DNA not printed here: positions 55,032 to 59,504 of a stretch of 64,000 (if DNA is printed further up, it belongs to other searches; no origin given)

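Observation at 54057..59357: Mre11/SbcD-like nuclease paired with a 1391-aa ParB + PLP-aminotransferase + novel-repeat giant protein in place of Rad50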

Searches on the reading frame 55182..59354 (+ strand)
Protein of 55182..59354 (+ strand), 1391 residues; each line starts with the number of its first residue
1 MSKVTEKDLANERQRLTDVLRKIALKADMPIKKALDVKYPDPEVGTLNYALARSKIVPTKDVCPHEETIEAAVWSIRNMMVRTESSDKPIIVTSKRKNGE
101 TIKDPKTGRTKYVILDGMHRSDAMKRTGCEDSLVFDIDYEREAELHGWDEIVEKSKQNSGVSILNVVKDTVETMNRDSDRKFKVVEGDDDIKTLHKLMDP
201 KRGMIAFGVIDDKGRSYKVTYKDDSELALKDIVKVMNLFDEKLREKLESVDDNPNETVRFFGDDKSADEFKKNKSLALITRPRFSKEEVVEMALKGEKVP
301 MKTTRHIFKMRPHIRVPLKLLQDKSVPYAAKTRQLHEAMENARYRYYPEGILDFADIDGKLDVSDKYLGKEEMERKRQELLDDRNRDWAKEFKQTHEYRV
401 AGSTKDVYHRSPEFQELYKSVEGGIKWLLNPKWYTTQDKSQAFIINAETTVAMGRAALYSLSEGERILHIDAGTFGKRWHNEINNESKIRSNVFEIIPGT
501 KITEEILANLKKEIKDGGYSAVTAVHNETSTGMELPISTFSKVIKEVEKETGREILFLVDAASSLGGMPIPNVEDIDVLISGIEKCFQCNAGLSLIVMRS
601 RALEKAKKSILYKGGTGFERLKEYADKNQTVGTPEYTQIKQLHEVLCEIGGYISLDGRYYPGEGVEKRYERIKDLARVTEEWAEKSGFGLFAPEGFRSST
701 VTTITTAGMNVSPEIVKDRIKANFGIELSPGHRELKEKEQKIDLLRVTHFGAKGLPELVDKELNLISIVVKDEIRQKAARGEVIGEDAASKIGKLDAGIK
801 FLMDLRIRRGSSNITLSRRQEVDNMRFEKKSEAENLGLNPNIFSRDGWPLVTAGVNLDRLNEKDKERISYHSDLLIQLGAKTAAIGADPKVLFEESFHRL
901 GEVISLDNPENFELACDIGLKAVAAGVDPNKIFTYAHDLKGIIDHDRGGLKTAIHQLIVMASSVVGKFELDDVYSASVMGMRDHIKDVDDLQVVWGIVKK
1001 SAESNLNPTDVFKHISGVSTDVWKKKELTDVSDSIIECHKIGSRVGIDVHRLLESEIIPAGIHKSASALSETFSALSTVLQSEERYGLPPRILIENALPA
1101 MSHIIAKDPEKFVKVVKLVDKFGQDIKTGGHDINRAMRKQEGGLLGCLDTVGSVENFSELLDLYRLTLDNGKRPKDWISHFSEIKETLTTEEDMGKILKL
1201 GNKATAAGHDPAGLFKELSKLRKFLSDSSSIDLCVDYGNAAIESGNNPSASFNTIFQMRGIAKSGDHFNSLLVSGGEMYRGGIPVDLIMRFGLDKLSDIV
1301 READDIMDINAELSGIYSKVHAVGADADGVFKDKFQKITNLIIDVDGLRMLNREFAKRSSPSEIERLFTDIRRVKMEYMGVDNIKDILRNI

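Call 3: search_protein_families(library=pfam, proteins=[window:55182-59354:+], max_evalue=0.1)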
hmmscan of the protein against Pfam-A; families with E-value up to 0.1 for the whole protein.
window:55182-59354:+ (1391 aa): 1 family
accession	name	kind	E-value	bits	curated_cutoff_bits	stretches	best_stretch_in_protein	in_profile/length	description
PF00266.25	Aminotran_5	-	1.2e-07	31.5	21.5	1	458-644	82-263/371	Aminotransferase class-V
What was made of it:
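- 56376..57551 (+): aa ~399-790: class-V PLP aminotransferase domain of the AGXT / phosphoserine-AT / PhnW subgroup. Pfam PF00266 scores above its cut-off (call 3).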

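Call 4: search_protein_families(library=ncbifam, proteins=[window:55182-59354:+], max_evalue=0.1)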
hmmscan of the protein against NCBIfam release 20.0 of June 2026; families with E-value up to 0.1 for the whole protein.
window:55182-59354:+ (1391 aa): 10 families
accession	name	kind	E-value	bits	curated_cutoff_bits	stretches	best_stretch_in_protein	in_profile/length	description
NF045640.1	AspGlyoxATaseBhcA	equivalog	1.4e-22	80.2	650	1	399-741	20-341/395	L-aspartate--glyoxylate aminotransferase BhcA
NF046070.1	PyrdoxPyrvTramin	equivalog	7.7e-21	74.3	600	1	407-759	29-353/369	pyridoxamine--pyruvate transaminase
TIGR03301.1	PhnW-AepZ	equivalog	3.7e-19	69.3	360.8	1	401-706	17-298/355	2-aminoethylphosphonate aminotransferase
NF010006.0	PRK13479.1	equivalog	1.2e-14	54.3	296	1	460-608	76-216/369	2-aminoethylphosphonate--pyruvate transaminase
TIGR02326.1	transamin_PhnW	equivalog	1.3e-14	54.1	400.8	1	461-609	75-215/363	2-aminoethylphosphonate--pyruvate transaminase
TIGR01366.1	serC_3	equivalog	2.7e-08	33.4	401.65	1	516-705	126-301/361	phosphoserine transaminase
NF053625.1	SerKinSerKArch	equivalog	1.3e-07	31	380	1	60-319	22-241/244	ADP-dependent L-serine kinase SerK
NF033589.0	staphy_B_SbnI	equivalog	0.00041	19.8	350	0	107-158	49-99/254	bifunctional transcriptional regulator/O-phospho-L-serine synthase SbnI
TIGR01364.1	serC_1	equivalog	0.001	18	443.6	1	402-609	30-217/358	phosphoserine transaminase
NF006813.0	PRK09334.1-3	equivalog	0.056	13.8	83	0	499-550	26-75/97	30S ribosomal protein S25e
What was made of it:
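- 55314..56261 (+): aa ~45-360: free-serine-kinase (SerK/SbnI-like) region, made of a ParB/Srx-like N-domain plus the SerK C-domain and a family-specific RxYPE extension. NCBIfam SerK model NF053625, E 1.3e-7, covering aa 60-319 (call 4).
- Closest known: Free serine kinases: archaeal ADP-dependent SerK. Different: Scores far below the NCBIfam SerK cut-off (call 4).
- NCBIfam SerK model, E 1.3e-7, covering aa 60-319 (call 4). Scores against the curated SerK, SerC, PhnW and BhcA models are far below the equivalog cut-offs (call 4). The SerK-like domain scores far below the SerK equivalog cut-off, 31 against 380 bits (call 4).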

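Call 5: search_solved_structures(query=window:55182-59354:+, max_evalue=0.01, show_alignments=3)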
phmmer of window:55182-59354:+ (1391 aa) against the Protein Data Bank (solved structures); distinct sequences matched with E-value up to 0.01: 32.
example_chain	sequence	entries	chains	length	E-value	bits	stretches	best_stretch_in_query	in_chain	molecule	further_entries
2dr1_A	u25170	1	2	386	2.8e-18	68.1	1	434-761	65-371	386aa long hypothetical serine aminotransferase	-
3ffr_A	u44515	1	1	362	1.1e-10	42.9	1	407-752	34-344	Phosphoserine aminotransferase SerC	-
3zrp_A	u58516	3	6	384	4.4e-10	40.9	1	399-731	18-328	SERINE-PYRUVATE AMINOTRANSFERASE (AGXT)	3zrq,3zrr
3isl_A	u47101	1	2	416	1.5e-09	39.2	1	494-736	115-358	Purine catabolism protein pucG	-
3f0h_A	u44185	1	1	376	4.8e-09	37.5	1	395-657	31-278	Aminotransferase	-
2bkw_A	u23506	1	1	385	1.1e-08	36.3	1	406-606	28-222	ALANINE-GLYOXYLATE AMINOTRANSFERASE 1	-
1vjo_A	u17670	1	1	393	2.9e-08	34.9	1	407-745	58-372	alanine--glyoxylate aminotransferase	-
3kgw_A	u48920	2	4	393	3.5e-08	34.6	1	400-746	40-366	Alanine-glyoxylate aminotransferase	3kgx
6pk1_A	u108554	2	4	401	6e-08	33.8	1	440-613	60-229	Serine--glyoxylate aminotransferase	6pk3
9kk8_A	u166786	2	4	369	1.8e-07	32.2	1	465-607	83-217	2-aminoethylphosphonate--pyruvate transaminase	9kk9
9kka_A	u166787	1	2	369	1.2e-06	29.5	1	465-607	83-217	2-aminoethylphosphonate--pyruvate transaminase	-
2z9u_A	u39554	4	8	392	1.3e-06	29.4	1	408-752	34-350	Aspartate aminotransferase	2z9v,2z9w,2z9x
2yri_A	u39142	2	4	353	6.9e-06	27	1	456-615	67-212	Aminotransferase, class V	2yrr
1iug_A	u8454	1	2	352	1e-05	26.4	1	438-612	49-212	putative aspartate aminotransferase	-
4cbs_A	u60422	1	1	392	1.1e-05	26.4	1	400-730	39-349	SERINE--PYRUVATE AMINOTRANSFERASE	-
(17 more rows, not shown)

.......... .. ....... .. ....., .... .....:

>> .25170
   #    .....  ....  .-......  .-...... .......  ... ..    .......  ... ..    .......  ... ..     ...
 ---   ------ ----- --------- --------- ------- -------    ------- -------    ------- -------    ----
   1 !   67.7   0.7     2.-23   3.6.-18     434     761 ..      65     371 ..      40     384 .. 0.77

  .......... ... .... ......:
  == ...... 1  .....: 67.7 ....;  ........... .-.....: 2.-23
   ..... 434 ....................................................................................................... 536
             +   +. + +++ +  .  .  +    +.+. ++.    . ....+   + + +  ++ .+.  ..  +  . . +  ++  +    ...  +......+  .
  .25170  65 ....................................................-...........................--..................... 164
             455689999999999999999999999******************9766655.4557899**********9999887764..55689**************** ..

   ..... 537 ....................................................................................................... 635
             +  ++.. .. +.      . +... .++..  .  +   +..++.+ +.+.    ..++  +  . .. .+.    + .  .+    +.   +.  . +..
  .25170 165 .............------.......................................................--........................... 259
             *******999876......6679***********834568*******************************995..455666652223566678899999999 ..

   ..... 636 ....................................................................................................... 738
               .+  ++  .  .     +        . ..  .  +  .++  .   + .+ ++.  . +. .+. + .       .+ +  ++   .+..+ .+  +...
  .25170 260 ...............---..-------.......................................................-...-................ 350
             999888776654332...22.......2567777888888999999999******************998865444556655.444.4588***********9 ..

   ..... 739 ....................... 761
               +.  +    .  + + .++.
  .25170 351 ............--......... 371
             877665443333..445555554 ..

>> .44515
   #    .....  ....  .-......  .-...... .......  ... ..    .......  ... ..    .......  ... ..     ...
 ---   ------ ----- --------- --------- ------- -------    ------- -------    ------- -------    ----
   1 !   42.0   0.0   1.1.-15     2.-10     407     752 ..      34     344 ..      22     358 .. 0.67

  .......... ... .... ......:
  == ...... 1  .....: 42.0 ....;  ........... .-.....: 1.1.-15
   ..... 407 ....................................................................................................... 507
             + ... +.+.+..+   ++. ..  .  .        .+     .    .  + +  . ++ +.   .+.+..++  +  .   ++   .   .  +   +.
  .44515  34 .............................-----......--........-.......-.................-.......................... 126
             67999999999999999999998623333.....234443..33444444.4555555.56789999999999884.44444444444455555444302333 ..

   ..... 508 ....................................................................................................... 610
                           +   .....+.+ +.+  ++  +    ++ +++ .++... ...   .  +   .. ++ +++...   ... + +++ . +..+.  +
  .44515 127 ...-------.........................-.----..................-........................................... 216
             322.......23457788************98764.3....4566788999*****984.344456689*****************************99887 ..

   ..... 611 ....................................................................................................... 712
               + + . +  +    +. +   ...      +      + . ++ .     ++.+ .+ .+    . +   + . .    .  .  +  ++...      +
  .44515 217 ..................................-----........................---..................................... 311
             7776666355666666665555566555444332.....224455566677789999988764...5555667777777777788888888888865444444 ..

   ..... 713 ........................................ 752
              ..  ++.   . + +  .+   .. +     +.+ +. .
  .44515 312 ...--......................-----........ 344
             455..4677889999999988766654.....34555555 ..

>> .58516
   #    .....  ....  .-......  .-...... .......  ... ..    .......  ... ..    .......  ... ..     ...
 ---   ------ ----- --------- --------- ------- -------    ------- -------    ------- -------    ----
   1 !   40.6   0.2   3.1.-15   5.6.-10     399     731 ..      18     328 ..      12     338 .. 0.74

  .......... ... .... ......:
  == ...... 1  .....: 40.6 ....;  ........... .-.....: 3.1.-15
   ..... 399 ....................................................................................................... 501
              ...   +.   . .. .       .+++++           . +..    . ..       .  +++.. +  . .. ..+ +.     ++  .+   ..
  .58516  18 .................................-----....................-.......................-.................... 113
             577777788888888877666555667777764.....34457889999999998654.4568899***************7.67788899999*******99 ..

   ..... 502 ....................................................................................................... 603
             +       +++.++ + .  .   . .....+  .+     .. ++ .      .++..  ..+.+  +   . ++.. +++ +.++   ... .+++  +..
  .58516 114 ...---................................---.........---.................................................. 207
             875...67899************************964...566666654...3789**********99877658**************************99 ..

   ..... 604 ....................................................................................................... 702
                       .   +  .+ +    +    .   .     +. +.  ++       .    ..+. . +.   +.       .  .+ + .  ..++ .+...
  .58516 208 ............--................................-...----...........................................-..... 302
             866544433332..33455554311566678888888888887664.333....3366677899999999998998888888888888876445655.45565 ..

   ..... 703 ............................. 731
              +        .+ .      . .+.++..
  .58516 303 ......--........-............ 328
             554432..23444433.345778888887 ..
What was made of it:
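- Checked: D560 and K585 align with the PLP Asp and Lys of 2dr1 (call 5).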

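Call 8: find_homologous_proteins(query=window:55182-59354:+, max_evalue=0.001)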
Query window:55182-59354:+ (1391 aa): 3 proteins with E <= 0.001 among 8000 candidates.
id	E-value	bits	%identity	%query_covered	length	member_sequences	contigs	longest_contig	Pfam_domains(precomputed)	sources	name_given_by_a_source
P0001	0.0e+0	3117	100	100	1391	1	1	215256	PF00266.26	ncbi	ncbi:MAG: aminotransferase class V-fold PLP-dependent enzyme [Candidatus Altiarchaeota archaeon]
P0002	5.6e-117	410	36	51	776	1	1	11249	PF00266.26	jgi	jgi:aspartate aminotransferase-like enzyme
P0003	1.2e-95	339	32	55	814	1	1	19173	PF00266.26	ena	-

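Call 10: find_encoding_contigs(protein=P0002, flank=10000, max_places=4)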
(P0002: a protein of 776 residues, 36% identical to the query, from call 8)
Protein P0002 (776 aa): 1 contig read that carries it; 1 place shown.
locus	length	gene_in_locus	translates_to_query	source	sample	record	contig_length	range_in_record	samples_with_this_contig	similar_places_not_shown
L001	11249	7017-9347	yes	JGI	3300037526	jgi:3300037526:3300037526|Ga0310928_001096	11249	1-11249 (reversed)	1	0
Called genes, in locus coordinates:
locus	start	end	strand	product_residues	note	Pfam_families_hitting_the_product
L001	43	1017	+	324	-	-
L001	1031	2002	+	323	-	PF00149:Metallophos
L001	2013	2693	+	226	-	PF00092:VWA (weak), PF25106:VWA_4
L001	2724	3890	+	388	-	PF00069:Pkinase, PF07714:PK_Tyr_Ser-Thr, PF06293:Kdo (weak), PF00498:FHA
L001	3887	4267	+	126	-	-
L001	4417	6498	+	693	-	PF13191:AAA_16 (weak), PF23569:NBD_SMAX1, PF00004:AAA, PF07728:AAA_5 (faint), PF17871:AAA_lid_9, PF07724:AAA_2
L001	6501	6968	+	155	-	PF10722:YbjN (weak), PF22550:CesT_Tir_1, PF22551:TY-Chap1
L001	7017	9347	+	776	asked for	PF00266:Aminotran_5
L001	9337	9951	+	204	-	-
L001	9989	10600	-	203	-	PF13189:Cytidylate_kin2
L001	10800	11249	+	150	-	?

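Call 11: find_encoding_contigs(protein=P0003, flank=10000, max_places=4)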
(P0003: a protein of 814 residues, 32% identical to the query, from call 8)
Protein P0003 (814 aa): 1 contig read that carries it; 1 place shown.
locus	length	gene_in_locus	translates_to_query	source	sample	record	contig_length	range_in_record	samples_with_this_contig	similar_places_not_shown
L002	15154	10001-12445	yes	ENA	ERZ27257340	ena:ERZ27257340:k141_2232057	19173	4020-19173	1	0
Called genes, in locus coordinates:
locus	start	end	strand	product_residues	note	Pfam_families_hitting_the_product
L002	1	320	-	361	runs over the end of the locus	-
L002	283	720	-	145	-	-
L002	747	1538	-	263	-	-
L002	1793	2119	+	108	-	-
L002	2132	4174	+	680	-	-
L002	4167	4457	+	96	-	PF02026:RyR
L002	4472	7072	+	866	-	PF13589:HATPase_c_3, PF00183:HSP90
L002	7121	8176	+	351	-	PF07719:TPR_2 (faint), PF13424:TPR_12 (faint), PF17874:TPR_MalT (faint)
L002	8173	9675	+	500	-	PF01327:Pep_deformylase, PF01564:Spermine_synth, PF02810:SEC-C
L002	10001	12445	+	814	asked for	PF00266:Aminotran_5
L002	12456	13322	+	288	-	-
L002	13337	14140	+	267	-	PF02534:T4SS-DNA_transf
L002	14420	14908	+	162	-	PF12696:TraG-D_C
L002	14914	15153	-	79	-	?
